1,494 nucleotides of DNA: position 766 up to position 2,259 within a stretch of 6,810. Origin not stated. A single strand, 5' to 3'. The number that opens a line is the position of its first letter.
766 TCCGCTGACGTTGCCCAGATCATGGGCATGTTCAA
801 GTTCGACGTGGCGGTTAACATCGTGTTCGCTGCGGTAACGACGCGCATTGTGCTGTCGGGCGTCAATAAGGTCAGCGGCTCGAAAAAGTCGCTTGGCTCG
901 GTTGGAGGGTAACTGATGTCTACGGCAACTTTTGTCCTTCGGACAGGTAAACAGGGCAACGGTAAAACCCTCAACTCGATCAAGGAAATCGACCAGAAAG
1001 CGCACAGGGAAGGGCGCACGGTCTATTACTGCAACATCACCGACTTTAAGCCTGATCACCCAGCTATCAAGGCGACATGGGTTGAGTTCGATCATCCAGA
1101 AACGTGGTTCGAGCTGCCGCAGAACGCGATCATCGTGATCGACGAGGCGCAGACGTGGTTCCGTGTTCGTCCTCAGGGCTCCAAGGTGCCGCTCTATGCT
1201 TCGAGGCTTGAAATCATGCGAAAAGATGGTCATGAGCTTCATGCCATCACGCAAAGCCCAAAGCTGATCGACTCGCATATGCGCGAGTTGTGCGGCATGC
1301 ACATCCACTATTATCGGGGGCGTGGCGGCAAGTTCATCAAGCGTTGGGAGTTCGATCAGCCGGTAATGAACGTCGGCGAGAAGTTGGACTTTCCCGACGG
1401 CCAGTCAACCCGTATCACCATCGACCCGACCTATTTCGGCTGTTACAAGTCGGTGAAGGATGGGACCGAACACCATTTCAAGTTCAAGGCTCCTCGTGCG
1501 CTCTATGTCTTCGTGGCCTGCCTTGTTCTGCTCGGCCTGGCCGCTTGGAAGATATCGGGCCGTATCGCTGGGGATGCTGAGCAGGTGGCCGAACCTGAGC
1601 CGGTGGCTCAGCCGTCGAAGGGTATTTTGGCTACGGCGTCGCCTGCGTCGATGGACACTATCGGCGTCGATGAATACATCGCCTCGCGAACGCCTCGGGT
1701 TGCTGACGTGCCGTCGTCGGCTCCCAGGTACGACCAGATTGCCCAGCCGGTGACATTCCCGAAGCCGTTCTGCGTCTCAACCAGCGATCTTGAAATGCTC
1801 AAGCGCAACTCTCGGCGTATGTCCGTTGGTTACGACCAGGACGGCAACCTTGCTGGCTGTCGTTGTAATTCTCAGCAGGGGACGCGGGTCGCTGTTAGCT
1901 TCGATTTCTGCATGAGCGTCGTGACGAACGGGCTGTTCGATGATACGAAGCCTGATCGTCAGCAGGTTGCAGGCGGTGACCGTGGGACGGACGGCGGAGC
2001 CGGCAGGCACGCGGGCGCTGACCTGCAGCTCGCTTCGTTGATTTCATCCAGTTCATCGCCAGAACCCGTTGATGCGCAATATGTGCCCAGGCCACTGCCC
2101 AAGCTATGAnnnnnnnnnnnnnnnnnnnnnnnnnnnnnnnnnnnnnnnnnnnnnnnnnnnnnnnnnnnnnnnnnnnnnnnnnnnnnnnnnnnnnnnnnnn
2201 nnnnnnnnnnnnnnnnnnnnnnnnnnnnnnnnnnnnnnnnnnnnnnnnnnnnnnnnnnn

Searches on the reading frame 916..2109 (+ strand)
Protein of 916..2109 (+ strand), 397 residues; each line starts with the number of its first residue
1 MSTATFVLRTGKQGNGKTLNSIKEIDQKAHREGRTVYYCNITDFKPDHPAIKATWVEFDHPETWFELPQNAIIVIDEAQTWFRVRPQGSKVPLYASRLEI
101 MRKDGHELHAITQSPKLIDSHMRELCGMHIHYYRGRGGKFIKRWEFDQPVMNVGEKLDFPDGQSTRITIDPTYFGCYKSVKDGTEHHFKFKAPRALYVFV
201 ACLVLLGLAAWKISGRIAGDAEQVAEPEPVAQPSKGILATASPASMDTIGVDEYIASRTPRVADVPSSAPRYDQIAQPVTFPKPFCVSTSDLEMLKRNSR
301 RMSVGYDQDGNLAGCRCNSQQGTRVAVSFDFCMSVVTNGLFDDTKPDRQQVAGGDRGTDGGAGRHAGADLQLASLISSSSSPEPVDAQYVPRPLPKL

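Call 5: search_protein_families(library=pfam, proteins=[window:916-2109:+], max_evalue=1)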
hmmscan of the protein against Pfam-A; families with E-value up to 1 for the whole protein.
window:916-2109:+ (397 aa): 1 family
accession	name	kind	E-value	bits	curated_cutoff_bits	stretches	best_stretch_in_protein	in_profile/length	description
PF05707.18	Zot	-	1.1e-14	54.8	20.3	1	7-180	3-193/197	Zonular occludens toxin (Zot)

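Call 6: search_protein_families(library=phrogs, proteins=[window:916-2109:+], max_evalue=1)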
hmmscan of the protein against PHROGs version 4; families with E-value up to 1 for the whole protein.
window:916-2109:+ (397 aa): 5 families
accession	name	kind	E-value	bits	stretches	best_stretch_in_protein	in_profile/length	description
phrog_197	-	moron, auxiliary metabolic gene and host takeover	4.4e-78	264.8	1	5-370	27-390/486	Zot-like toxin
phrog_1041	-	moron, auxiliary metabolic gene and host takeover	1.4e-25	91.6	1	8-245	4-282/420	CTXphi Zot-like toxin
phrog_1675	-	head and packaging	9.8e-05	22.9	1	65-130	75-141/353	morphogenesis (protein I of M13)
phrog_2666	-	head and packaging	0.0055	16.4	1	57-126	409-476/555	terminase large subunit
phrog_11271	-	head and packaging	0.058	14.3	0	59-120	64-137/145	head morphogenesis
